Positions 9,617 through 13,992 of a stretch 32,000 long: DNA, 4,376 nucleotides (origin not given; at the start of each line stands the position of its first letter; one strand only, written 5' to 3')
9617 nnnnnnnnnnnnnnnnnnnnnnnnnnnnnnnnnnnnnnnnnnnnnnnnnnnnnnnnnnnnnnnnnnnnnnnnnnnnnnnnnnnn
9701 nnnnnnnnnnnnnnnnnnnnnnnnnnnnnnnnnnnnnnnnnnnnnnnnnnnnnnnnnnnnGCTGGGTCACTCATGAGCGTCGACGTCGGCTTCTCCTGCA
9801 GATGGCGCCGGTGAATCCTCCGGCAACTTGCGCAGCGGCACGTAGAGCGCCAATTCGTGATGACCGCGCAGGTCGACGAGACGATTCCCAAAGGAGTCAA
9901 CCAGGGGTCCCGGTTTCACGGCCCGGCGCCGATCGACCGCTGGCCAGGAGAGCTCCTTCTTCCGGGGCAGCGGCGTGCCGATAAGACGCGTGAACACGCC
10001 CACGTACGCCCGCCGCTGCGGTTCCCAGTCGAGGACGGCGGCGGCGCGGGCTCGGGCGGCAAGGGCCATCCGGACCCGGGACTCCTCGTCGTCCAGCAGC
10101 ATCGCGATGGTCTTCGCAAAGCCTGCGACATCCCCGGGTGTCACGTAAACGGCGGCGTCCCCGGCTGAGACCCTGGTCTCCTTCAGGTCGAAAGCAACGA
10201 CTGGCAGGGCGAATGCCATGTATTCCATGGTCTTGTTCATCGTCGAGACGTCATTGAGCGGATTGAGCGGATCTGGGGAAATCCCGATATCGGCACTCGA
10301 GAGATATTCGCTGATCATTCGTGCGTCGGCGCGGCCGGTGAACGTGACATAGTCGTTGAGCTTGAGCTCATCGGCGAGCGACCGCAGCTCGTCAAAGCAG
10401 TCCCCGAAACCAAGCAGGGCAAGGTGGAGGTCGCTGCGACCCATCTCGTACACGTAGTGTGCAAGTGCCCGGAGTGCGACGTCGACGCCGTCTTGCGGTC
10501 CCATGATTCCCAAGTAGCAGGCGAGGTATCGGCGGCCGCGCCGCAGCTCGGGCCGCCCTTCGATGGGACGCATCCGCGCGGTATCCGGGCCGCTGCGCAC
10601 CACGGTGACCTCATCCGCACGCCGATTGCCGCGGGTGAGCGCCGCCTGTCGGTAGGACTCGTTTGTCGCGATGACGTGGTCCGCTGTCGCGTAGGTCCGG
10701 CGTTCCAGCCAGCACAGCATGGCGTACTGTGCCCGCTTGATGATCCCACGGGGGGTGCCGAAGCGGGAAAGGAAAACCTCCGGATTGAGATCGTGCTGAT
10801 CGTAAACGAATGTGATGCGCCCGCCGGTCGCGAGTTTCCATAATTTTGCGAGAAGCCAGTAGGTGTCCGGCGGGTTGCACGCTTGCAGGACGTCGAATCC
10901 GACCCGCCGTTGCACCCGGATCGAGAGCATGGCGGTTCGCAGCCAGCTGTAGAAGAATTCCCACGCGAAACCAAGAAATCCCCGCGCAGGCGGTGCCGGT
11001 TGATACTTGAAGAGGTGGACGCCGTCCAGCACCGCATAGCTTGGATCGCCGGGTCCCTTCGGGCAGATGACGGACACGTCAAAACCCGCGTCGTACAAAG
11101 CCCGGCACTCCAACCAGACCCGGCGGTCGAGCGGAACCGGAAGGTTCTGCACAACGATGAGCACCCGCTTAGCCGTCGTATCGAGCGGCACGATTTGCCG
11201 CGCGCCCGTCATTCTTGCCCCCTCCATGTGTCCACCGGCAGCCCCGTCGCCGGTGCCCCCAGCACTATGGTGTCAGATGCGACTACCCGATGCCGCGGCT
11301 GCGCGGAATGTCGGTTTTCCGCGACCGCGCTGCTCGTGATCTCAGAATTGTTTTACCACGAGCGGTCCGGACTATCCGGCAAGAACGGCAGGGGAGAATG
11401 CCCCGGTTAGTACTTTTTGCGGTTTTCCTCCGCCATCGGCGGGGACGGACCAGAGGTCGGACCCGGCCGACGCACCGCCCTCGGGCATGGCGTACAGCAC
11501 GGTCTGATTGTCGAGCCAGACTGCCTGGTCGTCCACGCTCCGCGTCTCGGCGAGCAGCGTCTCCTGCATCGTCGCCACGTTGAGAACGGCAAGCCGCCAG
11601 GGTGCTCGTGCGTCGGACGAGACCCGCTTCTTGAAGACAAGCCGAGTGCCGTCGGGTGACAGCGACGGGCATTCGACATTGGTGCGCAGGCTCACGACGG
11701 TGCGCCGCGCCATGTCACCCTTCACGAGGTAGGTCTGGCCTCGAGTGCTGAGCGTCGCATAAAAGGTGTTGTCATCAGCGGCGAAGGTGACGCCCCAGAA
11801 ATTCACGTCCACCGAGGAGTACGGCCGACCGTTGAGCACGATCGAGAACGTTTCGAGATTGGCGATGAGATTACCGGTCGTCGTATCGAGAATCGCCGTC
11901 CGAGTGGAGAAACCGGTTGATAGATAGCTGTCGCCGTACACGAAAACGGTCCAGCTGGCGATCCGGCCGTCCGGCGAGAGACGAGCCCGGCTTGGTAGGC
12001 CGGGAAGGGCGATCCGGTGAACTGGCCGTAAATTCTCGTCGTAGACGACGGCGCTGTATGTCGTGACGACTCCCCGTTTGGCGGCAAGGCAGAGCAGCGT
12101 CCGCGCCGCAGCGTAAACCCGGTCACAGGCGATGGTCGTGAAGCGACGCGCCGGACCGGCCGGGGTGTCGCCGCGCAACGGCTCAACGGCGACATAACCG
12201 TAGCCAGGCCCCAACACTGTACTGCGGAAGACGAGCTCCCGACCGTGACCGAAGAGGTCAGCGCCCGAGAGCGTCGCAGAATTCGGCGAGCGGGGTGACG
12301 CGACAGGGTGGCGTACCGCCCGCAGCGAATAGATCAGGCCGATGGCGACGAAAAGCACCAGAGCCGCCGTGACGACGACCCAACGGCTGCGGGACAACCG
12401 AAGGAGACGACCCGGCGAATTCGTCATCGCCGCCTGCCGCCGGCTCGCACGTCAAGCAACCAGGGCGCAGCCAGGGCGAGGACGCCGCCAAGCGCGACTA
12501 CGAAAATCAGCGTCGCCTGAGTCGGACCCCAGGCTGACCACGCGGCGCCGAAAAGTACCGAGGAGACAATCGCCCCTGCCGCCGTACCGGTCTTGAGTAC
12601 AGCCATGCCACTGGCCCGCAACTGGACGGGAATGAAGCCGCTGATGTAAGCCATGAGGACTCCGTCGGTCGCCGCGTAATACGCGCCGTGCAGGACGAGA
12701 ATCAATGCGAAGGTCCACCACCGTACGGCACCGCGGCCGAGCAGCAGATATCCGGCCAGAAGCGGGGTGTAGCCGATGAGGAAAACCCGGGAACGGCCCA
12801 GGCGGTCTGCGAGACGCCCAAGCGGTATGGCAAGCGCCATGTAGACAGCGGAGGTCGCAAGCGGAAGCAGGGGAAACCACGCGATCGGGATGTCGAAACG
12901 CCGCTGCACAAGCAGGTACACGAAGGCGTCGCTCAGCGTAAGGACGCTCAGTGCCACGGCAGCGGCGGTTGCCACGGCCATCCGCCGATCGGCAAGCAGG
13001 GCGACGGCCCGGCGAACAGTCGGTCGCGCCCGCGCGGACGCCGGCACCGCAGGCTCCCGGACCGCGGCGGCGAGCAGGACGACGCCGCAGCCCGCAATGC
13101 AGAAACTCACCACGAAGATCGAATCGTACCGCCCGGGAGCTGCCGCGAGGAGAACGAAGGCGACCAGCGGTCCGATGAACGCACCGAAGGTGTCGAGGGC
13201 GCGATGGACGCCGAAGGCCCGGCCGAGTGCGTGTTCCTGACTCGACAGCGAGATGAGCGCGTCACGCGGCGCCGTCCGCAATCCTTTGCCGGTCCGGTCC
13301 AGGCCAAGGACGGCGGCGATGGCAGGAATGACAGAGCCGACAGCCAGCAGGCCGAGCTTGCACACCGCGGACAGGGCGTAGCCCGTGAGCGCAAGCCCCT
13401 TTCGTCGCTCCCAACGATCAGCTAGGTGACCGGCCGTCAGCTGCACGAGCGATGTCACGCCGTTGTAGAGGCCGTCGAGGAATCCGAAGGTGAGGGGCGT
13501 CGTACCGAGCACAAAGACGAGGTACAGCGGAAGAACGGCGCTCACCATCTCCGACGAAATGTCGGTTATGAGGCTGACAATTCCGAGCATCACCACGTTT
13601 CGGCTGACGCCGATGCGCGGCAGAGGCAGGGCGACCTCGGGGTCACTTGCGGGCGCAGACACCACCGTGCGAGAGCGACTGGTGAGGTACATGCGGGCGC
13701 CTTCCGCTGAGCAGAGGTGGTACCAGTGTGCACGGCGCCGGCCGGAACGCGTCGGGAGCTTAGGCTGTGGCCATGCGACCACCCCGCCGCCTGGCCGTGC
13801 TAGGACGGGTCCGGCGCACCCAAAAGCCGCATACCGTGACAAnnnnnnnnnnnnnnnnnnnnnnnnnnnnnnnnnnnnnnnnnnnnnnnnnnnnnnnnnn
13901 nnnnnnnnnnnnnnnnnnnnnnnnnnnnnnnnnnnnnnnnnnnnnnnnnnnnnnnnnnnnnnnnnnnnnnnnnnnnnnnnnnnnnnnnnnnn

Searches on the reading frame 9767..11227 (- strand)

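Call 8: search_protein_families(library=pfam, proteins=[window:9767-11227:-], max_evalue=0.001)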
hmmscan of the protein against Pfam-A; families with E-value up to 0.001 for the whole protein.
window:9767-11227:- (486 aa): 4 families
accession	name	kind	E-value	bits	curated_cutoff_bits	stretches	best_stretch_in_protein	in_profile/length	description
PF13692.12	Glyco_trans_1_4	-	1.1e-19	71.5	27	1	237-380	5-142/142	Glycosyl transferases group 1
PF00534.26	Glycos_transf_1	-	8.4e-16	58.4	26.4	1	228-393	10-171/172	Glycosyl transferases group 1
PF13579.12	Glyco_trans_4_4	-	2e-14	54.7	29.7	1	35-212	5-157/158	Glycosyl transferase 4-like domain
PF13439.12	Glyco_transf_4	-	2.1e-14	54.4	28.5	1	37-218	8-170/170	Glycosyltransferase Family 4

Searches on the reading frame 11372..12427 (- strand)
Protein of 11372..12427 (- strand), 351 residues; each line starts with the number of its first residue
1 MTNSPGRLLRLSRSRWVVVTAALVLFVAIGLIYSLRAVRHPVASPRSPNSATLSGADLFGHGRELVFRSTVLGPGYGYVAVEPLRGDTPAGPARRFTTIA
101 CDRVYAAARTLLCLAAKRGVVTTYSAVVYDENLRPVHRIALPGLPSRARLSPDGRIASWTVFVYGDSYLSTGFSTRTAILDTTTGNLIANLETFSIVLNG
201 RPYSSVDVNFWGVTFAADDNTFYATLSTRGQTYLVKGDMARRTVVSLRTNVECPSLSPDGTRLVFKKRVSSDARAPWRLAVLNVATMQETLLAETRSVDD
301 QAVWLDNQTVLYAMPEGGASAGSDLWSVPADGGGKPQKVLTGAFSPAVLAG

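Call 8: search_protein_families(library=pfam, proteins=[window:11372-12427:-], max_evalue=0.001)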
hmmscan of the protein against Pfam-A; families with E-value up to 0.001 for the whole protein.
window:11372-12427:- (351 aa): 1 family
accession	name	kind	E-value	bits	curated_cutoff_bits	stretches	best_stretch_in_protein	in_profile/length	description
PF07676.18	PD40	-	0.00021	21.6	20.9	0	252-265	12-25/38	WD40-like Beta Propeller Repeat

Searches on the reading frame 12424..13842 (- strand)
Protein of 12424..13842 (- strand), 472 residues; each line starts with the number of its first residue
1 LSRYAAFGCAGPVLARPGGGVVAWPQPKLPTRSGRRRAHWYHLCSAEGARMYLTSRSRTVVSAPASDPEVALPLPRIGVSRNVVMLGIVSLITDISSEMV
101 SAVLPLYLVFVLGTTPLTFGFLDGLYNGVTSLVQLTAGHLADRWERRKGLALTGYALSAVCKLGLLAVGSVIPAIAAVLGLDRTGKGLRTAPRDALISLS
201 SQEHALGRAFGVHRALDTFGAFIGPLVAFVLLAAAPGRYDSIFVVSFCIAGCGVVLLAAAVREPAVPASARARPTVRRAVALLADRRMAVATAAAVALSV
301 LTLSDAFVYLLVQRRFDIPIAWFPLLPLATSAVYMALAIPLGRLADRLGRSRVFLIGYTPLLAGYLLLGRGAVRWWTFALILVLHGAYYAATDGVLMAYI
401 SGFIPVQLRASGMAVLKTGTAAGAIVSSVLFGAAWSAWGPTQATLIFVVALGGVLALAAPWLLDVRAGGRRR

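Call 8: search_protein_families(library=pfam, proteins=[window:12424-13842:-], max_evalue=0.001)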
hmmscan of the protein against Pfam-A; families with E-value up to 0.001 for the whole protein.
window:12424-13842:- (472 aa): 2 families
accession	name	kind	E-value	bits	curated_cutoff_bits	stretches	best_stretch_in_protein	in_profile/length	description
PF07690.21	MFS_1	-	1.4e-31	110.1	33.4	2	87-334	2-251/347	Major Facilitator Superfamily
PF12832.13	MFS_1_like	-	3.3e-07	30.1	25.2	1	117-437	34-364/373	MFS_1 like family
